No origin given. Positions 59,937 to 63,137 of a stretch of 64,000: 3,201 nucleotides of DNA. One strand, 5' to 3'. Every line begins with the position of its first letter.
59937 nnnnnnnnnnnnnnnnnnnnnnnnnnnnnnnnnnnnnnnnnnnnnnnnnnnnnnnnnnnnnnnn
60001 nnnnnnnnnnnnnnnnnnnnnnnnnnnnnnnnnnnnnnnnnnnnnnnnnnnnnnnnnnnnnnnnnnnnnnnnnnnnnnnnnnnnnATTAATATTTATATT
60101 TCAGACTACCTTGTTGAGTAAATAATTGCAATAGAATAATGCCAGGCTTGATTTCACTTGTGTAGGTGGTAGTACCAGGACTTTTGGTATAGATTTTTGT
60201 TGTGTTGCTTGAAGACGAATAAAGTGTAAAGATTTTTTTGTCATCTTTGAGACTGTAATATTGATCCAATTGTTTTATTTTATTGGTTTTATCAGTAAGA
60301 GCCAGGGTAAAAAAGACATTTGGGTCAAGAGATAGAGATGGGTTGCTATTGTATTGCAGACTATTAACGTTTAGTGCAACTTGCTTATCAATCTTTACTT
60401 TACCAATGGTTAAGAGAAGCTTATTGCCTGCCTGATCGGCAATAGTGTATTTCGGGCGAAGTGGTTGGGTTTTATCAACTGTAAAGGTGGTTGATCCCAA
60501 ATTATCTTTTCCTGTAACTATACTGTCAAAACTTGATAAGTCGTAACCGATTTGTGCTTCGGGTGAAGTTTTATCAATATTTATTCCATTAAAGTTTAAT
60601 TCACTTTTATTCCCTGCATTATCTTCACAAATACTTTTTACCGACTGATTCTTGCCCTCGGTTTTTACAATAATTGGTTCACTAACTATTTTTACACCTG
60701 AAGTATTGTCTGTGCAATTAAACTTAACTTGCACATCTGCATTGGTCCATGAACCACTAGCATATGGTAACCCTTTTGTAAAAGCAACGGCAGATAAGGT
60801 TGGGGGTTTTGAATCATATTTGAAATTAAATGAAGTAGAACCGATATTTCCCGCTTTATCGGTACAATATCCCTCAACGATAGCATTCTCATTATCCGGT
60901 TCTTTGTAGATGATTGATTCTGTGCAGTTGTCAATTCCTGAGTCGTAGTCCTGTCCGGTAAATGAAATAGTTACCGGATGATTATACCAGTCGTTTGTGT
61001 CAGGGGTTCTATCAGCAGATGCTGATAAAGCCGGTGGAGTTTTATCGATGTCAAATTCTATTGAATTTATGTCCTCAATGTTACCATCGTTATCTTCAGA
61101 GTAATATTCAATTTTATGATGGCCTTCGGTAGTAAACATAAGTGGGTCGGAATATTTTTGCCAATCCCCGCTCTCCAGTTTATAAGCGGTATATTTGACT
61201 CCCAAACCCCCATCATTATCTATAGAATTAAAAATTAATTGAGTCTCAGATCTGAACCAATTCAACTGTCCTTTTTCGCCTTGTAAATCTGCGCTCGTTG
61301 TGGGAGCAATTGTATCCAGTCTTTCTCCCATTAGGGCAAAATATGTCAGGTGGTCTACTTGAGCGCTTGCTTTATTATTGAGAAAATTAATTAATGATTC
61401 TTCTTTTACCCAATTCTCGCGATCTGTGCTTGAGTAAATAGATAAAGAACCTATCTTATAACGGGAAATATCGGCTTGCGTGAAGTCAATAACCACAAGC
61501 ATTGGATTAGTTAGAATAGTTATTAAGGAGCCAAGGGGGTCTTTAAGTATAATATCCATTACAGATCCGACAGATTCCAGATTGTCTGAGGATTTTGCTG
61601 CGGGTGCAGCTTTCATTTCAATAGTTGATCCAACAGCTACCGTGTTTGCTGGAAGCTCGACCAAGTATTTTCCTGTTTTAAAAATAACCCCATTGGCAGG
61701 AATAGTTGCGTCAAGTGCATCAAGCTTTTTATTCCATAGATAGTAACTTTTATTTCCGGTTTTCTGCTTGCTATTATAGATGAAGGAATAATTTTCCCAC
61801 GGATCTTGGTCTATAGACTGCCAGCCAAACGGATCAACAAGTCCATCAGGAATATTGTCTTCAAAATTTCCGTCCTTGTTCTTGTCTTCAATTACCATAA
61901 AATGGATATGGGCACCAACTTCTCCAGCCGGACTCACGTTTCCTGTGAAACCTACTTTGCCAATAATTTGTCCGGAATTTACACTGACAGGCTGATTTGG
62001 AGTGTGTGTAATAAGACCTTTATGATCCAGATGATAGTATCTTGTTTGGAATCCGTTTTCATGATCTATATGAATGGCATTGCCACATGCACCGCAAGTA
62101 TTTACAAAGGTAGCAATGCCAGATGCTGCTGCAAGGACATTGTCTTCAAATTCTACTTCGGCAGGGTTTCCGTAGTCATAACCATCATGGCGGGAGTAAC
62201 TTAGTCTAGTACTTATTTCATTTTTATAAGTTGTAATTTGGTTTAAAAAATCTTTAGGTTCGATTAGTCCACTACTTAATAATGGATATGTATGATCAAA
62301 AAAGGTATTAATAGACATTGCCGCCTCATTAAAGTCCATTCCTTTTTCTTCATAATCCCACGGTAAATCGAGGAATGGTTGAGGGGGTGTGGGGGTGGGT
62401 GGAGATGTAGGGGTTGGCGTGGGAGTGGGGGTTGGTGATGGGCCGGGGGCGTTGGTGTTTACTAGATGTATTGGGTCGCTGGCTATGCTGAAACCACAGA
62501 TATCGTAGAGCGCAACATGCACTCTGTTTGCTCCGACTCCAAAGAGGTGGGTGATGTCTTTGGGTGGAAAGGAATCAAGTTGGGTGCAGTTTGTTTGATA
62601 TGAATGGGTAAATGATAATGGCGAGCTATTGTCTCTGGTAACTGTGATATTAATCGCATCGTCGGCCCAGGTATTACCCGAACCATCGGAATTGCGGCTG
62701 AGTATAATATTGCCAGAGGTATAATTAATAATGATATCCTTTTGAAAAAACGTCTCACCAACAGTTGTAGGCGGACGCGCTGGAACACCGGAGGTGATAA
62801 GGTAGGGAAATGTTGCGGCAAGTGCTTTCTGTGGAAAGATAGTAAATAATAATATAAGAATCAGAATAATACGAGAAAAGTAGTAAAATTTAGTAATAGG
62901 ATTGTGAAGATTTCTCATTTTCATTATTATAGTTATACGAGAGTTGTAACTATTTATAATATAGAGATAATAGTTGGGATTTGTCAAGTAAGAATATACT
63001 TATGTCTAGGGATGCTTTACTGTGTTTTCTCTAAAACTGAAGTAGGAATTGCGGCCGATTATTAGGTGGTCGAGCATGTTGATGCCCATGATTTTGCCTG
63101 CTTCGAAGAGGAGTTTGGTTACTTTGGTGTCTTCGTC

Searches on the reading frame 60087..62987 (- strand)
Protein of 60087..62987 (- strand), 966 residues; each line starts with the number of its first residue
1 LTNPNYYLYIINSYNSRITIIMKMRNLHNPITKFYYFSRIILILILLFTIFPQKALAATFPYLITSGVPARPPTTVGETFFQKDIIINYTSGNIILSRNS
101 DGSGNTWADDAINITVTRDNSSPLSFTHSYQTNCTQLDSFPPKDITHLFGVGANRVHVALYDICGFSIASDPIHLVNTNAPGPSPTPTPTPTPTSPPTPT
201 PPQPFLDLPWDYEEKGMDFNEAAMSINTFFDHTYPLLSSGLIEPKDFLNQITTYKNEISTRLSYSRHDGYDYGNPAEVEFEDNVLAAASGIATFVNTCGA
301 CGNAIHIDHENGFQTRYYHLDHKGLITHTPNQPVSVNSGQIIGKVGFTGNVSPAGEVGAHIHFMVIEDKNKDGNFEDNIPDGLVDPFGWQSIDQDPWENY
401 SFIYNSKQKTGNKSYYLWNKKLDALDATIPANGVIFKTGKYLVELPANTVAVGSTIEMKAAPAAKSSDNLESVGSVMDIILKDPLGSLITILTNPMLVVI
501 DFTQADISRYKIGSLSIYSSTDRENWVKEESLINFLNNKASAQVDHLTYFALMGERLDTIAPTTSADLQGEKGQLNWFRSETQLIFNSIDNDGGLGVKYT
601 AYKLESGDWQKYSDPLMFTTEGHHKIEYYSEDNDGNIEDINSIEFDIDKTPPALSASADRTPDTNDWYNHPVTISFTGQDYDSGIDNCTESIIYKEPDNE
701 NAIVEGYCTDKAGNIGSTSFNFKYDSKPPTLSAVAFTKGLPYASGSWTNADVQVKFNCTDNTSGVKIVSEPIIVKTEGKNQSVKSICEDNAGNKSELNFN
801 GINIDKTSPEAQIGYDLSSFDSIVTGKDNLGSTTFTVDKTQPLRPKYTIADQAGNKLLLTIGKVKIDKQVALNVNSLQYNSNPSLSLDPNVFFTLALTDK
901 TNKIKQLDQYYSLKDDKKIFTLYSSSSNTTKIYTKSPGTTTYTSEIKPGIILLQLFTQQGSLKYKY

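Call 10: search_protein_families(library=pfam, proteins=[window:60087-62987:-], max_evalue=0.001)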
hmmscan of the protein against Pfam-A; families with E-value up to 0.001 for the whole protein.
window:60087-62987:- (966 aa): 1 family
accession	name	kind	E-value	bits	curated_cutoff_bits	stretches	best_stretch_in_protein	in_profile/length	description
PF01551.29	Peptidase_M23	-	1.1e-13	51.6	28.7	1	266-369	2-91/96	Peptidase family M23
